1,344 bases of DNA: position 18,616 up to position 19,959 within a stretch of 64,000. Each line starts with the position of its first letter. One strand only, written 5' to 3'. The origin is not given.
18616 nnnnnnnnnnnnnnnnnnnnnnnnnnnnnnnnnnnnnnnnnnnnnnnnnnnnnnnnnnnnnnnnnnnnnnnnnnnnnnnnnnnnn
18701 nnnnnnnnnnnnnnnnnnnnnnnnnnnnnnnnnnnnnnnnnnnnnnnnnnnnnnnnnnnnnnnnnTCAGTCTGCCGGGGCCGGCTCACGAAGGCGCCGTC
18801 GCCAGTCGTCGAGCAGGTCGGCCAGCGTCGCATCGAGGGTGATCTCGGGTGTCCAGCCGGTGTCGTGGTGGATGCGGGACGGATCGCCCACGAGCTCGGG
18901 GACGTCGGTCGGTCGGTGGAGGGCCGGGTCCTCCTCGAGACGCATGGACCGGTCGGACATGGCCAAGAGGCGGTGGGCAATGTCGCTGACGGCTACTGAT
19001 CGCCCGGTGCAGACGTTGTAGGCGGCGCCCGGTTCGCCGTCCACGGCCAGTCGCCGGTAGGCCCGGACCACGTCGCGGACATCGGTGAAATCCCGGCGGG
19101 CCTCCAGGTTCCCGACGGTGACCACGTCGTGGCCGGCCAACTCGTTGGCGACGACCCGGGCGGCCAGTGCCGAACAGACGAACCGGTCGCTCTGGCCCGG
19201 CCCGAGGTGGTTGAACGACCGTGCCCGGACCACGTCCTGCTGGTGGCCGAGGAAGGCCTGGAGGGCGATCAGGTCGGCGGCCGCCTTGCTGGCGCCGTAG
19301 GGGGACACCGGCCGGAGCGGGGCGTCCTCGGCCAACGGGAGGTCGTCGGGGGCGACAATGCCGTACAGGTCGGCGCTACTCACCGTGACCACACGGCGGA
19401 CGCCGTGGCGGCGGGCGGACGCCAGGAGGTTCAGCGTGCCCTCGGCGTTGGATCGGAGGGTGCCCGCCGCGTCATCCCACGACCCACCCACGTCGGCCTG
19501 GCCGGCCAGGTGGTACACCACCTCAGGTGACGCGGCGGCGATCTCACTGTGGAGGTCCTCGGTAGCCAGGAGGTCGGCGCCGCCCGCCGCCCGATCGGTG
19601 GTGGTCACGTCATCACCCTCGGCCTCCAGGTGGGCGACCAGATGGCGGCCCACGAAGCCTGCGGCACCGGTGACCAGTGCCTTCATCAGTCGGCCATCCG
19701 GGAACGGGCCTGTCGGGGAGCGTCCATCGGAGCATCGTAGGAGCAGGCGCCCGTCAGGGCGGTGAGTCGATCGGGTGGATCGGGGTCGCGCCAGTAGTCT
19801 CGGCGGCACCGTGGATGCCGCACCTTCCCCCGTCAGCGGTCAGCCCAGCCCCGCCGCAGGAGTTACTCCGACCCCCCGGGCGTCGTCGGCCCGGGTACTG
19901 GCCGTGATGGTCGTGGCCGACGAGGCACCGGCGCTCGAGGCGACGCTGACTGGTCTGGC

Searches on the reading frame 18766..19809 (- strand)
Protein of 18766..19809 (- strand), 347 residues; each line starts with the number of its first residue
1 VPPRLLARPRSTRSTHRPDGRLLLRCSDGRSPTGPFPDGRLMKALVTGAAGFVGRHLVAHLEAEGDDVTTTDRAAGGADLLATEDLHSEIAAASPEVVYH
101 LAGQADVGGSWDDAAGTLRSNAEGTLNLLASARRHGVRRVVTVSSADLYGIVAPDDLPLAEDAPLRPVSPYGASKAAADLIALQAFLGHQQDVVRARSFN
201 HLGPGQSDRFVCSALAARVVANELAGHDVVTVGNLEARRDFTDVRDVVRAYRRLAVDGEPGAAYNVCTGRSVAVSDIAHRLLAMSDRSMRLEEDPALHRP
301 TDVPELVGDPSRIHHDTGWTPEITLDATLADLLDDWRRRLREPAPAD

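Call 9: search_protein_families(library=pfam, proteins=[window:18766-19809:-], max_evalue=0.001)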
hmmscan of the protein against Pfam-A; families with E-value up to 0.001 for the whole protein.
window:18766-19809:- (347 aa): 7 families
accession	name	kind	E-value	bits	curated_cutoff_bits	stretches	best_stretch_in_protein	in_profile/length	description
PF16363.11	GDP_Man_Dehyd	-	2e-55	189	27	1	78-330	59-330/332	GDP-mannose 4,6 dehydratase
PF01370.27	Epimerase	-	2.5e-52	178.1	20.9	1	44-267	1-240/240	NAD dependent epimerase/dehydratase family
PF04321.23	RmlD_sub_bind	-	1.5e-13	50.9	27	1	42-182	1-136/287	RmlD substrate binding domain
PF01073.25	3Beta_HSD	-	3.9e-10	39.6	22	1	45-183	1-158/280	3-beta hydroxysteroid dehydrogenase/isomerase family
PF02719.21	Polysacc_synt_2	-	1.5e-07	31.4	20.2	1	79-287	62-249/293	Polysaccharide biosynthesis protein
PF13460.12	NAD_binding_10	-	5.1e-07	30.2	27.2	1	48-180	1-130/184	NAD(P)H-binding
PF07993.18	NAD_binding_4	-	2.6e-05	23.9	20.1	0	92-186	86-192/258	Male sterility protein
